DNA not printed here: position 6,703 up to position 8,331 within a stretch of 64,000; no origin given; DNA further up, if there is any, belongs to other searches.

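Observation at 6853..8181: PilZ domain fused to the N-terminus of a complete PilT retraction ATPase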

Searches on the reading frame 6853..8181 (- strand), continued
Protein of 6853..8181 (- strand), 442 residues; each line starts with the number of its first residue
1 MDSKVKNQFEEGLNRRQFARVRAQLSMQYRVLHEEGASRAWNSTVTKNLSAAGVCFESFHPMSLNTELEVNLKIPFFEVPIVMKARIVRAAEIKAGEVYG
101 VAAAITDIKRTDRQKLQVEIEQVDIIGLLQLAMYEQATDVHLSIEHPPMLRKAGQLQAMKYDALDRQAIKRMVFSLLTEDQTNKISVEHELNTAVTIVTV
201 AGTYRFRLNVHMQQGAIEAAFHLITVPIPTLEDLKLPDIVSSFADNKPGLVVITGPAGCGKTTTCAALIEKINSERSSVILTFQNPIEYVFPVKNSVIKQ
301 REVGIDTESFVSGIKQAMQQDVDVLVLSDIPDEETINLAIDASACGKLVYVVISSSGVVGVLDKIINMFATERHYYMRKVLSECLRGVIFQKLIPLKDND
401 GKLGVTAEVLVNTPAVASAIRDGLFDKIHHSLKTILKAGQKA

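Call 39: search_protein_representatives(alignment_id=A2)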
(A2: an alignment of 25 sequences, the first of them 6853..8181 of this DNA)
Query: 25 sequences, 464 profile positions. Proteins with E-value up to 0.001 (for the whole library): 58230; up to 1e-10: 34846; up to 1e-30: 9372. The best 150 are listed.
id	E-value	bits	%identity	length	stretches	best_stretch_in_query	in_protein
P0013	3.8e-211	718.2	-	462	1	5-463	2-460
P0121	9.5e-187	637.7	-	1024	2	118-459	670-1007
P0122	3.9e-186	635.7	-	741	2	122-460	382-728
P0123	1.1e-182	624.3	-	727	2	123-462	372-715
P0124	2.2e-174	597.0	-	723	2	112-459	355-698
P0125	3.9e-173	592.8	-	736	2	121-459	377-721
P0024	3.9e-171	586.3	-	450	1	4-450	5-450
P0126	5.7e-171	585.7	-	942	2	116-461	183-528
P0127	8.2e-169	578.6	-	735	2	121-461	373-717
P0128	9.0e-166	568.6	-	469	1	12-461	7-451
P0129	1.7e-164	564.4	-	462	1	2-461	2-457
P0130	2.5e-158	544.0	-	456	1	13-461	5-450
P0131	3.8e-152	523.7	-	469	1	9-462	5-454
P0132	1.0e-150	518.9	-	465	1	12-462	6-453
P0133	7.9e-149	512.7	-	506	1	8-463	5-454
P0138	5.3e-139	480.3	-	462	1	11-460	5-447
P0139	7.4e-139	479.8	-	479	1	8-462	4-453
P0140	1.2e-138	479.1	-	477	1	13-462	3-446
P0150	5.0e-123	427.7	-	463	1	8-457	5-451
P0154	2.5e-118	412.2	-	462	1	9-462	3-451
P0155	1.3e-116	406.5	-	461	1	12-462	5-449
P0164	1.8e-109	382.9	-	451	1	15-462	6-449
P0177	2.2e-106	372.8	-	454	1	12-461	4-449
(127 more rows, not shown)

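Call 41: fold_search(model_id=the predicted structure, library=pdb)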
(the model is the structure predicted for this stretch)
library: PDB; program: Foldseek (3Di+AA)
matches with E <= 10: 1560; with E <= 0.001: 181
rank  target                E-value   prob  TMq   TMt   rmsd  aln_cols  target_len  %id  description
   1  6ok2_A                2.2e-33  1.00  0.64  0.79   2.3       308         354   36  PilT4 from Geobacter metallireducens bound to ADP: C3ocococ conformation (released 2019-11-20)
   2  6ojx_A                7.0e-33  1.00  0.66  0.82   1.6       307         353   35  PilT4 from Geobacter metallireducens bound to ATP (released 2019-11-20)
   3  6ojy_E                7.8e-33  1.00  0.63  0.77   2.6       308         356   36  Methylated PilT4 from Geobacter metallireducens bound to sulfate: C3ocococ conformation (released 2019-11-20)
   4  6ojz_D                1.1e-32  1.00  0.59  0.70   3.6       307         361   35  PilT4 from Geobacter metallireducens bound to ADP with partial occupancy: C3ocococ conformation (released 2019-11-20)
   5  6ojy_C                1.2e-32  1.00  0.64  0.78   2.4       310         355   35  Methylated PilT4 from Geobacter metallireducens bound to sulfate: C3ocococ conformation (released 2019-11-20)
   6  6ojx_B                1.3e-32  1.00  0.66  0.82   1.6       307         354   35  PilT4 from Geobacter metallireducens bound to ATP (released 2019-11-20)
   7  6ojz_C                1.5e-32  1.00  0.62  0.76   2.9       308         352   36  PilT4 from Geobacter metallireducens bound to ADP with partial occupancy: C3ocococ conformation (released 2019-11-20)
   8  6ojy_A                1.6e-32  1.00  0.62  0.77   2.7       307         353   36  Methylated PilT4 from Geobacter metallireducens bound to sulfate: C3ocococ conformation (released 2019-11-20)
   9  6ojy_B                1.7e-32  1.00  0.66  0.82   1.9       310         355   34  Methylated PilT4 from Geobacter metallireducens bound to sulfate: C3ocococ conformation (released 2019-11-20)
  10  6okv_B                1.9e-32  1.00  0.64  0.80   2.4       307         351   36  PilT4 from Geobacter metallireducens bound to AMP-PNP: C2ccocco conformation (released 2019-11-20)
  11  6okv_D                9.2e-32  1.00  0.65  0.80   1.9       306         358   36  PilT4 from Geobacter metallireducens bound to AMP-PNP: C2ccocco conformation (released 2019-11-20)
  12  6ok2_F                9.8e-32  1.00  0.63  0.79   2.4       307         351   36  PilT4 from Geobacter metallireducens bound to ADP: C3ocococ conformation (released 2019-11-20)
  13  6ok2_D                1.1e-31  1.00  0.59  0.70   3.5       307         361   36  PilT4 from Geobacter metallireducens bound to ADP: C3ocococ conformation (released 2019-11-20)
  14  6ojy_D                1.3e-31  1.00  0.64  0.79   2.3       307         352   36  Methylated PilT4 from Geobacter metallireducens bound to sulfate: C3ocococ conformation (released 2019-11-20)
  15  5fl3                  2.4e-31  1.00  0.62  0.77   2.9       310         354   33  PilT2 from Thermus thermophilus (released 2015-11-11)
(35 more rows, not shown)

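Call 43: list_cluster_members(proteins=[P0138, P0139, P0140, P0150, P0154, P0155, P0133, P0130, P0164, P0177])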
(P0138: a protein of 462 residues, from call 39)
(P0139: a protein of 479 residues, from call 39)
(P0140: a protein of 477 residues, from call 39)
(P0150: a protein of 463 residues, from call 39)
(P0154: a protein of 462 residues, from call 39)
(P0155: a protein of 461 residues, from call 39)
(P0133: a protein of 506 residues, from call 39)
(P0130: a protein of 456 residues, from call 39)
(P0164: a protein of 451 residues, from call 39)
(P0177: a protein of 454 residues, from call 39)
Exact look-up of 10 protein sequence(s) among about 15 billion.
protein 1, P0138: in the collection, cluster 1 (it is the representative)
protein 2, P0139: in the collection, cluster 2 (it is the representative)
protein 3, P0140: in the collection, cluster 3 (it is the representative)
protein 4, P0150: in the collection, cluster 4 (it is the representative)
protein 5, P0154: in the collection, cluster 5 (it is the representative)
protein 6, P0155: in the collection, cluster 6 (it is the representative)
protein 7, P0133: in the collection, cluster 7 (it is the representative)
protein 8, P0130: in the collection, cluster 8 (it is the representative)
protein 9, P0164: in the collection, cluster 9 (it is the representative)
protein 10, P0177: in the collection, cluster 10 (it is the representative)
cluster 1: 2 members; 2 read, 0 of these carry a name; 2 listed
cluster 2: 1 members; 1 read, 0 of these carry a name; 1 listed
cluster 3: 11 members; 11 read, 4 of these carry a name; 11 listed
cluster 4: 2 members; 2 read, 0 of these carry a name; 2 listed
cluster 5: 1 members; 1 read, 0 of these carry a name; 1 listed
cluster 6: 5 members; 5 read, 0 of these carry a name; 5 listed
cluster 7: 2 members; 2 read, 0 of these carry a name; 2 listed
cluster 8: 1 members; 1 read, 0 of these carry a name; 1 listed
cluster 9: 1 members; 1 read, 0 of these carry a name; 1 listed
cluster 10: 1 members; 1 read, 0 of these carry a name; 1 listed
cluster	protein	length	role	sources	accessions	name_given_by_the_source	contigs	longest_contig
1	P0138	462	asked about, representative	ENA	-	-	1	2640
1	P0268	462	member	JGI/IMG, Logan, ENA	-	-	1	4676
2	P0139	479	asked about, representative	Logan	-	-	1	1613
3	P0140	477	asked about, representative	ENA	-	-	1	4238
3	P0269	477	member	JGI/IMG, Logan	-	twitching motility protein PilT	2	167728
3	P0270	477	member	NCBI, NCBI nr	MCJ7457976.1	MAG: PilT/PilU family type 4a pilus ATPase [candidate division Zixibacteria bacterium] | PilT/PilU family type 4a pilus ATPase [candidate division Zixibacteria bacterium]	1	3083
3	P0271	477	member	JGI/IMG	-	twitching motility protein PilT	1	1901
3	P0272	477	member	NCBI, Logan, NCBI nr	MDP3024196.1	MAG: PilT/PilU family type 4a pilus ATPase [candidate division Zixibacteria bacterium] | PilT/PilU family type 4a pilus ATPase [candidate division Zixibacteria bacterium]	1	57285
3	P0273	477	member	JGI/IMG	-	-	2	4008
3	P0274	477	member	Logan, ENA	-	-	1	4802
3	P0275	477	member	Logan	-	-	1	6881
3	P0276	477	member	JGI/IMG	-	-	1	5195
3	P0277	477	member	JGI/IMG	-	-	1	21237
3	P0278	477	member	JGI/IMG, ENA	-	-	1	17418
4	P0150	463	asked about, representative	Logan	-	-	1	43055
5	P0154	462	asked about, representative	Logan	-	-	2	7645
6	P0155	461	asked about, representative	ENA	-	-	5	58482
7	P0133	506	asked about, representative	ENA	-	-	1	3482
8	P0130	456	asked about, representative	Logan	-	-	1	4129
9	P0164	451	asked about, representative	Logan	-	-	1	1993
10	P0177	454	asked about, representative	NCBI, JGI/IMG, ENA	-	-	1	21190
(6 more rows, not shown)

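Call 44: find_related_loci(query=A2, collection=genome_contigs, flank=8000)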
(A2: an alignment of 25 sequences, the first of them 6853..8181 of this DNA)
Query A2 (442 aa) in genome_contigs; peptide patterns used: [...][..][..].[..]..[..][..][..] (x = any residue, [..] = any of these).
294 stretches matched a pattern; 284 encode a relative of the query (tblastn E <= 1e-3); the best 80 are kept; 80 distinct loci.
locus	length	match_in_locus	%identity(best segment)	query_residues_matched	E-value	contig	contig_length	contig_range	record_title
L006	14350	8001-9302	81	1-433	0e+0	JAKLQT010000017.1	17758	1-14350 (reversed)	MAG: Candidatus Omnitrophota bacterium isolate bin S2.42 k141_25186, whole genome shotgun sequence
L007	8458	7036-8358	78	1-441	0e+0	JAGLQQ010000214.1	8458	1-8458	MAG: Candidatus Omnitrophota bacterium isolate RS_8_62 ROV157_8.bin.62.fa_214, whole genome shotgun sequence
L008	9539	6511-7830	50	3-442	3e-156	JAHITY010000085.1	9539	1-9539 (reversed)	MAG: Candidatus Omnitrophota bacterium isolate MM_PC_MetaG.mb.228 MM_PC_MetaG.mb.228_k141_1143945, whole genome shotgun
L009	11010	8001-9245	54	14-428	6e-149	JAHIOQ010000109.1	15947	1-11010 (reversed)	MAG: Candidatus Omnitrophota bacterium isolate KR13_S3.mb.139 KR13_S3.mb.139_k141_424467, whole genome shotgun sequence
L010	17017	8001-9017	53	90-428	1e-115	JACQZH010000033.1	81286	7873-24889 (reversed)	MAG: Candidatus Omnitrophota bacterium isolate NC_groundwater_1562_Pr4_S-0.65um_39_9 SR1-18-Sp65_coassembly_scaffold_785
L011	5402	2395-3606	38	16-423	5e-91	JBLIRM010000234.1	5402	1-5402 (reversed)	MAG: bacterium isolate MG2_202303_bin_300 MG2_202303_bin_300_scaffold_234, whole genome shotgun sequence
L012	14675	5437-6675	36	11-428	4e-89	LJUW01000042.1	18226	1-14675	MAG: candidate division Zixibacteria bacterium SM23_73_2 WORSMTZ_6352, whole genome shotgun sequence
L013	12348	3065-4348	38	1-441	2e-88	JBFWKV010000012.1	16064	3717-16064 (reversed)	MAG: Candidatus Omnitrophota bacterium isolate CA_2019_NHSR_50 NODE_7862_length_16064_cov_3.081822_NHSR, whole genome sh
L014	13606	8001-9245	37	16-434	2e-87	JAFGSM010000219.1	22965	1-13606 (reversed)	MAG: bacterium isolate Zod_Metabat.896 k87_11596468, whole genome shotgun sequence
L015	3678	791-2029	36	15-434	2e-85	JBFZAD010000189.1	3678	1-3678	MAG: Candidatus Omnitrophota bacterium isolate PPR_0458 k121_6285013, whole genome shotgun sequence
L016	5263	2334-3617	36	4-441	1e-83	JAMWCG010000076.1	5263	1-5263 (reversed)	MAG: Candidatus Omnitrophota bacterium isolate JZ-2.bins.168.201808 NODE_33360_length_5263_cov_0.820093, whole genome sh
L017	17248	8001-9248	34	3-423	3e-83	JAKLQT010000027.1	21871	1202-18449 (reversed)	MAG: Candidatus Omnitrophota bacterium isolate bin S2.42 k141_63973, whole genome shotgun sequence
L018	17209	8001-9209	37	15-423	5e-83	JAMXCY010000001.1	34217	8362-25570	MAG: Candidatus Omnitrophota bacterium isolate MohnsGC05_bin023 NODE_1_length_34217_cov_6.779613, whole genome shotgun s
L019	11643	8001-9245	36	16-434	6e-83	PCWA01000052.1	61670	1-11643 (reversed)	MAG: Candidatus Omnitrophica bacterium CG11_big_fil_rev_8_21_14_0_20_42_13 CG11_8_21_14_0.20_scaffold_866_c, whole genom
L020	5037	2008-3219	34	15-422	2e-82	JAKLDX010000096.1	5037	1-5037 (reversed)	MAG: Candidatus Omnitrophota bacterium isolate RA.bin12 RA.bin12_96, whole genome shotgun sequence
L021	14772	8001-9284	35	12-441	1e-82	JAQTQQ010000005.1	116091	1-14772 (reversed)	MAG: Candidatus Omnitrophota bacterium isolate STB_143 NODE_378_length_116091_cov_10.760012_Sandtown_B, whole genome sho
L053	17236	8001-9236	34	15-434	1e-71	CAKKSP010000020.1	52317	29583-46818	Omnitrophica bacterium GWA2_41_15 isolate Hainich-Omni-XIII genome assembly, contig: Omni_Hai_XIII_Hain_H41_02um_R1_405_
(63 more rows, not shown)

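Call 50: search_protein_families(library=pfam, proteins=[L017:397-2034:+, L017:2031-2513:+, L017:2545-3012:+, L017:3009-4547:+, L017:4549-7989:+, L017:8007-9401:+, L017:9463-9948:+, L017:10492-11751:+, L017:12283-13779:+, L017:14736-15752:+], max_evalue=0.00001)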
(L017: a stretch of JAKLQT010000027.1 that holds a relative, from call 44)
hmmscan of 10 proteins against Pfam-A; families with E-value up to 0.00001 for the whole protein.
L017:397-2034:+ (545 aa): 2 families
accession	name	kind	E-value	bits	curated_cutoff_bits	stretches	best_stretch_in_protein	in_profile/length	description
PF13191.12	AAA_16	-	2.9e-07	31.6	32.6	1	18-172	4-147/167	AAA ATPase domain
PF01637.24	ATPase_2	-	1.9e-06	28.3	33.2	1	32-264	13-223/225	ATPase domain predominantly from Archaea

L017:2031-2513:+ (160 aa): 2 families
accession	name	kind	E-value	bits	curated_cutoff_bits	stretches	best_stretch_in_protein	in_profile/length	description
PF12850.12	Metallophos_2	-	2.4e-40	138.5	27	1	1-151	1-153/154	Calcineurin-like phosphoesterase superfamily domain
PF00149.33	Metallophos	-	1.5e-12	48.8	21.5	1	1-73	1-83/191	Calcineurin-like phosphoesterase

L017:2545-3012:+ (155 aa): 3 families
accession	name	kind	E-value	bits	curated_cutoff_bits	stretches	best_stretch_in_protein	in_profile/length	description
PF01230.28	HIT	-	1.1e-16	61.7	21.5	1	35-125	6-95/98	HIT domain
PF11969.13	DcpS_C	-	4.9e-08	33.9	24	1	21-123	2-100/114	Scavenger mRNA decapping enzyme C-term binding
PF04677.20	CwfJ_C_1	-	1.7e-06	28.4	21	1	15-96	8-87/122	Protein similar to CwfJ C-terminus 1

L017:3009-4547:+ (512 aa): 3 families
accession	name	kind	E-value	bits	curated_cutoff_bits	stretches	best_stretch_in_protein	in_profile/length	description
PF00117.34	GATase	-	9.3e-50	169.4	22.8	1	7-187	2-189/190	Glutamine amidotransferase class-I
PF00958.27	GMP_synt_C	-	8.2e-46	154.4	27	1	420-511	1-92/92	GMP synthase C terminal domain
PF02540.23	NAD_synthase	-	8.9e-11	41.8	21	1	203-243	7-48/242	NAD synthase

L017:4549-7989:+ (1146 aa): 5 families
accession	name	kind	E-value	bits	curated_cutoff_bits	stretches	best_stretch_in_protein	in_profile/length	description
PF07733.18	DNA_pol3_alpha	-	9.8e-106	353.6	23.9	1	300-556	2-260/260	Bacterial DNA polymerase III alpha NTPase domain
PF17657.6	DNA_pol3_finger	-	6.7e-67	224.4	22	1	559-724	1-166/166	Bacterial DNA polymerase III alpha subunit finger domain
PF02811.25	PHP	-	2e-55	188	26.4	1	8-181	1-164/164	PHP domain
PF14579.12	HHH_6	-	2.3e-30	105.1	25.6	1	797-887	1-90/90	Helix-hairpin-helix motif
PF01336.31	tRNA_anti-codon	-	4e-08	33.5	27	1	982-1059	1-74/75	OB-fold nucleic acid binding domain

L017:8007-9401:+ (464 aa): 2 families
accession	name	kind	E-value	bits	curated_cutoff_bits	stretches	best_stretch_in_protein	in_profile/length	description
PF00437.27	T2SSE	-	6.3e-40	137.4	24.9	1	238-443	140-331/370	Type II/IV secretion system protein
PF07238.19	PilZ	-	1.6e-09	38.4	22.5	1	14-113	5-98/102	PilZ domain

L017:9463-9948:+ (161 aa): 0 families

L017:10492-11751:+ (419 aa): 3 families
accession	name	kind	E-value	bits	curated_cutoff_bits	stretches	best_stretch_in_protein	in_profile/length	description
PF13393.11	tRNA-synt_His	-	6.1e-51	173.9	25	1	8-309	1-308/308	Histidyl-tRNA synthetase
PF00587.30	tRNA-synt_2b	-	1.2e-12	48.8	29.3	1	66-312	1-174/179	tRNA synthetase class II core domain (G, H, P, S and T)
PF03129.25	HGTP_anticodon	-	2e-12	47.6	21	1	332-416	6-93/94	Anticodon binding domain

L017:12283-13779:+ (498 aa): 5 families
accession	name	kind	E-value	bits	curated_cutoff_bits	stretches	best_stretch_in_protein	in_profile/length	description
PF13487.12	HD_5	-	2.7e-38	131.8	27.2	1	304-468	2-168/170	HD domain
PF01966.28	HD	-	4.2e-13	50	22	1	326-439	11-116/116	HD domain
PF13185.12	GAF_2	-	2.5e-11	44.4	28.6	1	166-285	2-135/136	GAF domain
PF01590.32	GAF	-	9.8e-11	42.8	22.4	1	167-285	1-133/133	GAF domain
PF13492.12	GAF_3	-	2.5e-10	41.3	27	1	168-287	2-129/129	GAF domain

L017:14736-15752:+ (338 aa): 1 family
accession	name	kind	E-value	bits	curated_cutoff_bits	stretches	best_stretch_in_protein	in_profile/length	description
PF08239.17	SH3_3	-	6.5e-20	71.5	27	2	108-159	2-54/54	Bacterial SH3 domain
